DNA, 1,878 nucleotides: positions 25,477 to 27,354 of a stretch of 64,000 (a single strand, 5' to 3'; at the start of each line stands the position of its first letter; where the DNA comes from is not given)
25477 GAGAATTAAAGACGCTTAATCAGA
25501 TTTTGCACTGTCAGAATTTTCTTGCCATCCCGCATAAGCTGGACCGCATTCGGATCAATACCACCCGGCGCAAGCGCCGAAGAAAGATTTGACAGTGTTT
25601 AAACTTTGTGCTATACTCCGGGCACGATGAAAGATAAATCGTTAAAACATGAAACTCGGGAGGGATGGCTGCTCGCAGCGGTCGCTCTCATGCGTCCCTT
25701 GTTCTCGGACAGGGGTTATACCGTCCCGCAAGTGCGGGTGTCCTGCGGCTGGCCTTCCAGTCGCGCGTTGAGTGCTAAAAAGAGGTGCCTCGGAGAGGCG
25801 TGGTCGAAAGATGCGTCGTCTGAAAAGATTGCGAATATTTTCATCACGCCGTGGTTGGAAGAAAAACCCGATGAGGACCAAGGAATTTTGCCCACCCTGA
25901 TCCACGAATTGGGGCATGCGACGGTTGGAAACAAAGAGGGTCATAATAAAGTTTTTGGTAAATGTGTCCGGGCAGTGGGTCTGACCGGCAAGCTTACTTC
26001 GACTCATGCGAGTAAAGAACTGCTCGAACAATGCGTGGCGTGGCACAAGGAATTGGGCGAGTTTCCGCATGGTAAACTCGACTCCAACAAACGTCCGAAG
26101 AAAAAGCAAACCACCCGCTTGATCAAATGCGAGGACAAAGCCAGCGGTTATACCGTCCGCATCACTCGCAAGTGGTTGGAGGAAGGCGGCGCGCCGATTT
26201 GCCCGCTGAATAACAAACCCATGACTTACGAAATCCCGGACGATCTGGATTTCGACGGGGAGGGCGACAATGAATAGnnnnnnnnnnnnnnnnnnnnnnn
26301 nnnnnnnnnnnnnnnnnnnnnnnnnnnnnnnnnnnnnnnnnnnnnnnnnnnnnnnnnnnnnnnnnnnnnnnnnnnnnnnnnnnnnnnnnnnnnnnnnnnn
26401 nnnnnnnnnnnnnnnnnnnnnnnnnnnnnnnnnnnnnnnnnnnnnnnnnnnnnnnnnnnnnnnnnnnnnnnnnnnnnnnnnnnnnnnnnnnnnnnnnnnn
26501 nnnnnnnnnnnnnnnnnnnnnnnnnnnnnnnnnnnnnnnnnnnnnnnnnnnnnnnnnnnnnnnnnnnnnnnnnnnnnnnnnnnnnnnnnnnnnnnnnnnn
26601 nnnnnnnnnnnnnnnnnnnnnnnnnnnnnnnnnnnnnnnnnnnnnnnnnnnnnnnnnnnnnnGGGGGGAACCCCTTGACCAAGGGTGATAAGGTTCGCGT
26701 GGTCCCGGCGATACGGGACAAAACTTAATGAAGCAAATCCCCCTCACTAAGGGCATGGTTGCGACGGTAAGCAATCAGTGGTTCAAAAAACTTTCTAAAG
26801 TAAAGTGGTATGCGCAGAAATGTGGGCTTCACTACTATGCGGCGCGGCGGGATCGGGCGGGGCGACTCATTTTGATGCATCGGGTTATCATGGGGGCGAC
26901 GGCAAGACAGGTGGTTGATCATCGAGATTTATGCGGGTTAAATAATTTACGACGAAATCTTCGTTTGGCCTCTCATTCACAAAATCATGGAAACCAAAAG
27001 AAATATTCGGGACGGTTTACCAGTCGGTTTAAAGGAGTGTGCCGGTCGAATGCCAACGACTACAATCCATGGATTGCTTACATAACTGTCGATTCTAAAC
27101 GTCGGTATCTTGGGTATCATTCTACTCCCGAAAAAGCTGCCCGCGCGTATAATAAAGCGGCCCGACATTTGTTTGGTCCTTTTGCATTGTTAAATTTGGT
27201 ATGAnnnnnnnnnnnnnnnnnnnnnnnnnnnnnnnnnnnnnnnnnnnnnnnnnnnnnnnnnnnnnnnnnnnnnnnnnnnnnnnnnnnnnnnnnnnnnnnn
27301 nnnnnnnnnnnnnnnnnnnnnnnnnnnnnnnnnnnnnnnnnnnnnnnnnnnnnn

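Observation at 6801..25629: Nine sigma70-consensus promoters placed 5-9 nt from an ATG imply systematic leaderless early and middle mRNAs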

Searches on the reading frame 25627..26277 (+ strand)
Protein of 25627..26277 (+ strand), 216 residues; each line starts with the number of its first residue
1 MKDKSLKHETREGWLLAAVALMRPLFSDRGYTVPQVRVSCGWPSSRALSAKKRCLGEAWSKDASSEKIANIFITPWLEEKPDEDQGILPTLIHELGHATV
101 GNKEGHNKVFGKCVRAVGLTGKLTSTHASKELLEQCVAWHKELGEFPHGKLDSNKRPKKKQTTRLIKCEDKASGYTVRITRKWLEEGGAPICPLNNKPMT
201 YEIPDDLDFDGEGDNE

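Call 17: search_protein_families(library=pfam, proteins=[window:25627-26277:+], max_evalue=0.01)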
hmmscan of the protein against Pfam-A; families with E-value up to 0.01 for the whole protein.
window:25627-26277:+ (216 aa): 1 family
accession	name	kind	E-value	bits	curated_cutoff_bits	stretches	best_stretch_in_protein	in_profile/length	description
PF10263.15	SprT-like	-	0.002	18.4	25.6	1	52-120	30-98/108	SprT-like family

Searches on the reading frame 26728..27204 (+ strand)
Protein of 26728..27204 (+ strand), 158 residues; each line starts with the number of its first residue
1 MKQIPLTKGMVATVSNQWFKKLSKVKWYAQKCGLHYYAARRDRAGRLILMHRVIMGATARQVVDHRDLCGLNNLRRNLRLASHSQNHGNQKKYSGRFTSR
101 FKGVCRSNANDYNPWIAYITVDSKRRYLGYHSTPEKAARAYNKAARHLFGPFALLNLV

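Call 17: search_protein_families(library=pfam, proteins=[window:26728-27204:+], max_evalue=0.01)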
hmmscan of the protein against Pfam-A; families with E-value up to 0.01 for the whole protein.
window:26728-27204:+ (158 aa): 1 family
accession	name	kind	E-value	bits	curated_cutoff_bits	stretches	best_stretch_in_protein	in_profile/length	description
PF00847.26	AP2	-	0.0014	19.3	33.3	1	100-150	2-53/54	AP2 domain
